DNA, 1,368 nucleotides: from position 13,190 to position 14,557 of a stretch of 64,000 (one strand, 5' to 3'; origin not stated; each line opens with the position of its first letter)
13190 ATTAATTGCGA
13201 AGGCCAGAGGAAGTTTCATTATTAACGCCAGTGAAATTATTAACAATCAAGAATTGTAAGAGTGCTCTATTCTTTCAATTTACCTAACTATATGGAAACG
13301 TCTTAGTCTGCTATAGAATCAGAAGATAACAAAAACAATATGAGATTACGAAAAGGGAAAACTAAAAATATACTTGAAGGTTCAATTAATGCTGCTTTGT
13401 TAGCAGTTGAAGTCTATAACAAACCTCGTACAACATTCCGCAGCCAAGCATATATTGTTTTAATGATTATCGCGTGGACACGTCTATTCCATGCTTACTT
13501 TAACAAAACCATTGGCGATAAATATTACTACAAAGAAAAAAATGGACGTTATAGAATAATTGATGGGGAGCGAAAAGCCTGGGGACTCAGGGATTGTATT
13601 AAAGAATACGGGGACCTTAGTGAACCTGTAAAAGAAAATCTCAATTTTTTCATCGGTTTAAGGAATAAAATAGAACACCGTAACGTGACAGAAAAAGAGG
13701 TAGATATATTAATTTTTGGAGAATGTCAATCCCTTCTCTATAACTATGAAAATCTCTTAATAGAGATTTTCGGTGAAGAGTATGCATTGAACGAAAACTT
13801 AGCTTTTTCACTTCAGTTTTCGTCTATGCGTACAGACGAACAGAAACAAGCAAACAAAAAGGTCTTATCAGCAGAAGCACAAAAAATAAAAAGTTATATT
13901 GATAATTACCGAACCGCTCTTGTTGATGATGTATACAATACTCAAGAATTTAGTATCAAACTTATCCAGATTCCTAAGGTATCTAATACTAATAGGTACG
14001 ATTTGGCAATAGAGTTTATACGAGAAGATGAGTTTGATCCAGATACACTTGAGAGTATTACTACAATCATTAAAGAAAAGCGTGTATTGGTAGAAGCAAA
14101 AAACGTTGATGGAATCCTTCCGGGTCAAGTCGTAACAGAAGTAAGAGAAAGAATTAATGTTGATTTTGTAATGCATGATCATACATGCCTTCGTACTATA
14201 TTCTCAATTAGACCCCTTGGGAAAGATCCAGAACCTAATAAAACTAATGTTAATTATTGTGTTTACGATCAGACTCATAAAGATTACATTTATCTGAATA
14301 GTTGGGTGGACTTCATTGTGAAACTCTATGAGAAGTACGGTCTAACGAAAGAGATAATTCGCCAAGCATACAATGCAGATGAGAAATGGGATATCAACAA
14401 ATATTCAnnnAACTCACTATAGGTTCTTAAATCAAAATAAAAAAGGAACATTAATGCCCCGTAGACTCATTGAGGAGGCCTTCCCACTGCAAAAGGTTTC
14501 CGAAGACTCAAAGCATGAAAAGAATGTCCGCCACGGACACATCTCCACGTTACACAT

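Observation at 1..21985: A ~22-kb defence island: FRG-TPR giant, SIR2+NACHT pair, a helicase/HEPN-like/DUF1156-methylase/DUF499-ATPase block, and an IS1 at the boundary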

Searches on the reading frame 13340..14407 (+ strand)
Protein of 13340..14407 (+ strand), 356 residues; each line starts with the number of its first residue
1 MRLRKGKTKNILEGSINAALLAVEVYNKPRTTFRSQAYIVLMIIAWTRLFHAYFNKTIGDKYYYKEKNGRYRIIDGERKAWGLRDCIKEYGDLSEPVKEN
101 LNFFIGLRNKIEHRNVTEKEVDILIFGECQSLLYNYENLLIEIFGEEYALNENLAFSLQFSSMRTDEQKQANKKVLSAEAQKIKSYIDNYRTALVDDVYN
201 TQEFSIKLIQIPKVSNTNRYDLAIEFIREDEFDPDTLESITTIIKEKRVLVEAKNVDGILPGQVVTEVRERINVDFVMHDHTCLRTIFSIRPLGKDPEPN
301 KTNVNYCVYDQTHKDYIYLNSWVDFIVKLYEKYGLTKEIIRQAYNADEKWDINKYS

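Call 6: search_protein_families(library=pfam, proteins=[window:13340-14407:+], max_evalue=0.01)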
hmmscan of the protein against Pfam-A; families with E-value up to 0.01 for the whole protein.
window:13340-14407:+ (356 aa): 1 family
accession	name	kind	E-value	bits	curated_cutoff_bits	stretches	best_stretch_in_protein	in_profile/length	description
PF12358.13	DUF3644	-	4.8e-57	192.9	27.6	1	11-193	2-182/183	Domain of unknown function (DUF3644)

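Call 7: search_protein_families(library=padloc, proteins=[window:13340-14407:+], max_evalue=0.01)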
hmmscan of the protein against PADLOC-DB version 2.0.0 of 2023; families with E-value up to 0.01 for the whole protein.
window:13340-14407:+ (356 aa): 8 families
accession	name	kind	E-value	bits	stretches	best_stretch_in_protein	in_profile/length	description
PDLC04950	PDC-S19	-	1.6e-135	449.9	1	1-346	1-347/353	-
PDLC04948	PDC-S19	-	9.5e-54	181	1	7-331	11-318/325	-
PDLC04953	PDC-S19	-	2.3e-17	61.5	1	5-150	4-149/333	-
PDLC04952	PDC-S19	-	2.7e-14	51.4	1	9-332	6-312/328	-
PDLC04955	PDC-S19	-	4.1e-14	50.6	1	4-217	4-220/338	-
PDLC04954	PDC-S19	-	5e-13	47.1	1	5-208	3-220/330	-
PDLC04949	PDC-S19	-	2.1e-12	45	1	8-328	7-312/334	-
PDLC04951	PDC-S19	-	0.0015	15.7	1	6-52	3-49/357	-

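Call 40: search_protein_families(library=ncbifam, proteins=[window:13340-14407:+], max_evalue=0.001)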
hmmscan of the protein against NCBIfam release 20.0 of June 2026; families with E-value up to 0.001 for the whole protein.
window:13340-14407:+ (356 aa): 0 families

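Call 55: find_homologous_proteins(query=window:13340-14407:+, max_evalue=0.00001)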
Query window:13340-14407:+ (356 aa): 1811 proteins with E <= 0.00001 among 3329 candidates; the best 120 are listed.
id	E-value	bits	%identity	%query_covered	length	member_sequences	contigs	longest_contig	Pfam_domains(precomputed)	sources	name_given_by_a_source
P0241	1.0e-235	799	100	100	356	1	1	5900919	PF12358.14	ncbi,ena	-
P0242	3.4e-210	715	89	100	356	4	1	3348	PF12358.14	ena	-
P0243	5.4e-202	688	85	100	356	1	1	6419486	PF12358.14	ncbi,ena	-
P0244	3.5e-197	672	84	100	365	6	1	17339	PF12358.14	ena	-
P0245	6.1e-195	665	83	100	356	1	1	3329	PF12358.14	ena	-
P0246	4.0e-187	639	80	100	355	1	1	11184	PF12358.14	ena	-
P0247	2.1e-182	624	79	100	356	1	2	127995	PF12358.14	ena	-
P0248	1.9e-173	594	75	100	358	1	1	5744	PF12358.14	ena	-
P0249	6.4e-173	593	74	100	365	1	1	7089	PF12358.14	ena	-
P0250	3.3e-172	590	74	100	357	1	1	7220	PF12358.14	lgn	-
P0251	2.3e-171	588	72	100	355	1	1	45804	PF12358.14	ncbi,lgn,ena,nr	ncbi:MAG: DUF3644 domain-containing protein [Candidatus Poribacteria bacterium]|nr:DUF3644 domain-co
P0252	2.2e-169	581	71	100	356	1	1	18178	PF12358.14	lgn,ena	-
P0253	6.6e-168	576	71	100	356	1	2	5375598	PF12358.14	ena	-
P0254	3.2e-167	574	71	100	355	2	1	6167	PF12358.14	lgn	-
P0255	3.3e-167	574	71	100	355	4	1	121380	PF12358.14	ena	-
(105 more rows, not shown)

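Call 56: search_solved_structures(query=window:13340-14407:+, max_evalue=1)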
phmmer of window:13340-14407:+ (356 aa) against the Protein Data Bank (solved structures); distinct sequences matched with E-value up to 1: 2.
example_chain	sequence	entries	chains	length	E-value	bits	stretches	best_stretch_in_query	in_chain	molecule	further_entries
2yew_C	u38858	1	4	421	0.15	14.2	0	277-300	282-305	E2 ENVELOPE GLYCOPROTEIN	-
6tmh_G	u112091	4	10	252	0.33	13.1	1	180-257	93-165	Oligomycin sensitivity conferring protein (OSCP)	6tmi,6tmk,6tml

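Call 58: find_encoding_contigs(protein=P0243, flank=10000, max_places=2)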
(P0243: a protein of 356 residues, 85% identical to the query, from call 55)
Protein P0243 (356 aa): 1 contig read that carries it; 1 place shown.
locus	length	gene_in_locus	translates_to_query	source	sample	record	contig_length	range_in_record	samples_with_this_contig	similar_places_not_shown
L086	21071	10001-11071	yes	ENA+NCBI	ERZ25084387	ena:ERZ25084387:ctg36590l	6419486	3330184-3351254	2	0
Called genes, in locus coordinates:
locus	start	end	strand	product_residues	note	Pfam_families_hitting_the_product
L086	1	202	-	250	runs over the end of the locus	-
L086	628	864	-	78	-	-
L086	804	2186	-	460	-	-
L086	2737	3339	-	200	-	PF13289:SIR2_2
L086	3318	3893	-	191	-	-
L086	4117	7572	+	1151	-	PF04851:ResIII, PF00176:SNF2-rel_dom, PF00270:DEAD (weak), PF00271:Helicase_C, PF13020:NOV_C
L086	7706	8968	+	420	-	PF02463:SMC_N, PF11398:DUF2813 (faint), PF13175:AAA_15, PF13476:AAA_23, PF13304:AAA_21, PF13175:AAA_15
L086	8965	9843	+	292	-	-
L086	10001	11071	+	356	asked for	PF12358:DUF3644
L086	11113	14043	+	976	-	PF06634:DUF1156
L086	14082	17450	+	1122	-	PF04465:DUF499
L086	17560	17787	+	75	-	-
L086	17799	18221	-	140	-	PF05168:HEPN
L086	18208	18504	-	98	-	PF01909:NTP_transf_2, PF18765:Polbeta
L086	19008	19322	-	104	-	PF00355:Rieske, PF13806:Rieske_2, PF22543:Rieske_4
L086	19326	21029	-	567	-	PF00528:BPD_transp_1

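Call 71: predict_structure(alignment_id=A1)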
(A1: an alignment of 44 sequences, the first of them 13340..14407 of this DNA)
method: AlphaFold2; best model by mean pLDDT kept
length: 356 residues; sequences in the alignment: 44
mean_pLDDT: 69.6   pTM: 0.50
mean pLDDT of the five models: 69.6, 69.5, 65.7, 59.8, 58.7
residues with pLDDT >= 90: 40; 70-90: 164; 50-70: 82; < 50: 70
segments of 3 or more residues with pLDDT < 50: 152-174, 200-225, 227-229, 244-256
pLDDT, mean of each block of 10 residues (from residue 1): 66 81 65 68 87 85 80 76 81 77 80 56 65 73 75 41 39 51 68 57 37 42 44 59 41 49 86 87 92 81 84 76 94 91 93 86
secondary structure, 60 per line:
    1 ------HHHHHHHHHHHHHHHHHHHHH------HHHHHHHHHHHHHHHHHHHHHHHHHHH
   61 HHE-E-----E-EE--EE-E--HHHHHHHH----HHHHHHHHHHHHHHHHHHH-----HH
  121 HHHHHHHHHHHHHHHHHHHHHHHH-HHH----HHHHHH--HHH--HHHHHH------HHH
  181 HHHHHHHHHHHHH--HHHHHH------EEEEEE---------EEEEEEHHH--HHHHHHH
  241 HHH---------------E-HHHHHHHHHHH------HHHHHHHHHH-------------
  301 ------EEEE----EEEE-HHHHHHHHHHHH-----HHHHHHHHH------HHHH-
elements in order: H7-27 H34-62 H83-90 H95-113 H119-144 H153-158 H166-171 H178-193 H196-201 E208-213 E223-228 H234-243 H261-271 H278-287 E307-310 E315-318 H320-331 H337-345 H352-355

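Call 75: search_solved_structures(query=A1, max_evalue=10)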
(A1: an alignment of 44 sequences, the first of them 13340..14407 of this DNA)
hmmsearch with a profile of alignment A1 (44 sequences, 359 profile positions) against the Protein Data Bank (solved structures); distinct sequences matched with E-value up to 10: 1.
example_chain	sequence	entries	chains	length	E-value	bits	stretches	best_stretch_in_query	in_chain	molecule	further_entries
6e2j_A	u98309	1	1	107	0.047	15.9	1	156-204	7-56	Keratin, type II cytoskeletal 1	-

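Call 79: search_protein_families(library=padloc, proteins=[L086:7706-8965:+, L086:8965-9840:+, L086:807-2186:-], max_evalue=0.001)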
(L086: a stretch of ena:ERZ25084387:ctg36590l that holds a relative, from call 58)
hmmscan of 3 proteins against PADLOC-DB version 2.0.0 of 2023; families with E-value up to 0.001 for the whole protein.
L086:7706-8965:+ (420 aa): 133 families (the best 25 are shown)
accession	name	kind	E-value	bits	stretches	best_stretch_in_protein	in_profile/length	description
PDLC00295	PtuA1|PtuA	-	7.5e-131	435.3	1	1-415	1-449/451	AAA ATPase domain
PDLC00304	PtuA1|PtuA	-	5.7e-73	244.6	1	1-418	10-442/444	AAA ATPase domain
PDLC00292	PtuA1|PtuA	-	2.6e-64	215.8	1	2-396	308-674/726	AAA ATPase domain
PDLC00269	PtuA1|PtuA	-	2.4e-57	193.2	1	1-392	1-434/446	AAA ATPase domain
PDLC00301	PtuA1|PtuA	-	1.9e-47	160.3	1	1-361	1-382/429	AAA ATPase domain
PDLC00288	PtuA1|PtuA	-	2.4e-46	156.7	1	3-399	314-689/733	AAA ATPase domain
PDLC00271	PtuA1|PtuA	-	2.8e-43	147.1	1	1-385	1-395/421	AAA ATPase domain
PDLC00278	PtuA1|PtuA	-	1.7e-41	140.9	1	1-386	1-406/436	AAA ATPase domain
PDLC02913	ATPase_I-A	-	5.5e-37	126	2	183-383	285-482/508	-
PDLC00267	PtuA1|PtuA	-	1.4e-36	124.6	1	1-332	1-354/438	AAA ATPase domain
PDLC00299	PtuA1|PtuA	-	7.2e-35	118.9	2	182-321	297-438/535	AAA ATPase domain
PDLC00310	PtuA1|PtuA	-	1.4e-34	118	2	181-309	206-338/443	AAA ATPase domain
PDLC00277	PtuA1|PtuA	-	4e-33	113.3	1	1-340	1-362/423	AAA ATPase domain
PDLC00311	PtuA1|PtuA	-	7e-32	109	2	184-322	219-368/455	AAA ATPase domain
PDLC00305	PtuA1|PtuA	-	8.7e-32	108.9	1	1-321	1-304/392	AAA ATPase domain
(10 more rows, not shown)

L086:8965-9840:+ (292 aa): 67 families (the best 25 are shown)
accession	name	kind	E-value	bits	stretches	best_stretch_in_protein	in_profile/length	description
PDLC00339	PtuB1|PtuB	-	3.9e-34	116.6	2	39-122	38-136/261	Unknown function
PDLC00337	PtuB1|PtuB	-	8.3e-31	105.5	2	41-134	34-124/216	Unknown function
PDLC00329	PtuB1|PtuB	-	1.1e-30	105.1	1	40-239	40-253/331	Unknown function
PDLC00328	PtuB1|PtuB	-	5e-30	103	1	34-281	33-276/295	Unknown function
PDLC00292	PtuA1|PtuA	-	3.4e-28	96.5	2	1-122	1-128/726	AAA ATPase domain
PDLC00316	PtuB1|PtuB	-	3e-25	87.4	1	49-257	50-233/301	Unknown function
PDLC00319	PtuB1|PtuB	-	5.4e-25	86.5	1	1-244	1-232/310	Unknown function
PDLC00330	PtuB1|PtuB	-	2.8e-19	68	1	42-112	32-110/271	Unknown function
PDLC00336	PtuB1|PtuB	-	3.1e-18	64.3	1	1-110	1-110/250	Unknown function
PDLC00343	PtuB1|PtuB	-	1.3e-17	62.3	1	47-121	47-139/283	Unknown function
PDLC00332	PtuB1|PtuB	-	2.6e-17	61.4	2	42-147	26-133/212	Unknown function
PDLC00288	PtuA1|PtuA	-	1.3e-15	55.1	1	57-123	58-135/733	AAA ATPase domain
PDLC02924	HNH_I-A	-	1.1e-14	53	1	31-268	13-178/198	-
PDLC00351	PtuB1|PtuB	-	1.2e-13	49.6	1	46-151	39-143/195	Unknown function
PDLC00315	PtuB1|PtuB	-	5.5e-13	47.2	1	47-156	14-118/227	Unknown function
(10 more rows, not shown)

L086:807-2186:- (460 aa): 0 families

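Call 80: search_protein_families(library=pfam, proteins=[L086:807-2186:-, L086:8965-9840:+], max_evalue=0.1)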
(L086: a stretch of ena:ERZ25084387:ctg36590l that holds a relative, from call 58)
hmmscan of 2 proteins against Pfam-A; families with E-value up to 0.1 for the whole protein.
L086:807-2186:- (460 aa): 1 family
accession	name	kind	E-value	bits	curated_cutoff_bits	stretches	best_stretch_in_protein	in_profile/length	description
PF09548.15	Spore_III_AB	-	0.025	15.1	32.5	1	398-453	115-170/170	Stage III sporulation protein AB (spore_III_AB)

L086:8965-9840:+ (292 aa): 0 families

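Call 101: find_related_loci(query=A1, collection=viral_contigs, flank=6000)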
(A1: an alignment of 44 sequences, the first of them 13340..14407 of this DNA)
Query A1 (356 aa) in viral_contigs; peptide patterns used: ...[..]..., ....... (x = any residue, [..] = any of these).
182 stretches matched a pattern; 14 encode a relative of the query (tblastn E <= 1e-3); 14 distinct loci.
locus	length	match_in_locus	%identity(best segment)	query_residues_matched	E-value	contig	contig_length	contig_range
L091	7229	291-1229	42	12-328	4e-74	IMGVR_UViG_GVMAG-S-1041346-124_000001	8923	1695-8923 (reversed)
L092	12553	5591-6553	38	7-327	5e-73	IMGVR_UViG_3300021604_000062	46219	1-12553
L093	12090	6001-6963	40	2-328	3e-69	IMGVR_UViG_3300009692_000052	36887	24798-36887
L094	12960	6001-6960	41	2-328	6e-68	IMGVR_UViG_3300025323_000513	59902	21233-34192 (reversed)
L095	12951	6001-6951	40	11-341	4e-68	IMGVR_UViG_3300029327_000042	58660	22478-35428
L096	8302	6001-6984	40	7-327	2e-66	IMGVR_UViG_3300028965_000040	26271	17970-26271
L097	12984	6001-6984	40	7-327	2e-66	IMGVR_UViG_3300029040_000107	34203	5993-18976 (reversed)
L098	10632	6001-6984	39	7-327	2e-65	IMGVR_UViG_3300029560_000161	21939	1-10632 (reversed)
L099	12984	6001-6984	39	7-327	2e-65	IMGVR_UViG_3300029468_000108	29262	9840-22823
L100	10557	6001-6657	44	9-231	1e-51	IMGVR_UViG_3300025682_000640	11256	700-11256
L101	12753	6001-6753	38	9-267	4e-50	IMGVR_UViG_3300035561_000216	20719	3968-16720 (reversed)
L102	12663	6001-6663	43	9-233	1e-48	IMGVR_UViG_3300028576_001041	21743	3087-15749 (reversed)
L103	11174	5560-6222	43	9-233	1e-48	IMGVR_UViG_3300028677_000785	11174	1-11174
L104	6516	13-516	42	61-231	1e-33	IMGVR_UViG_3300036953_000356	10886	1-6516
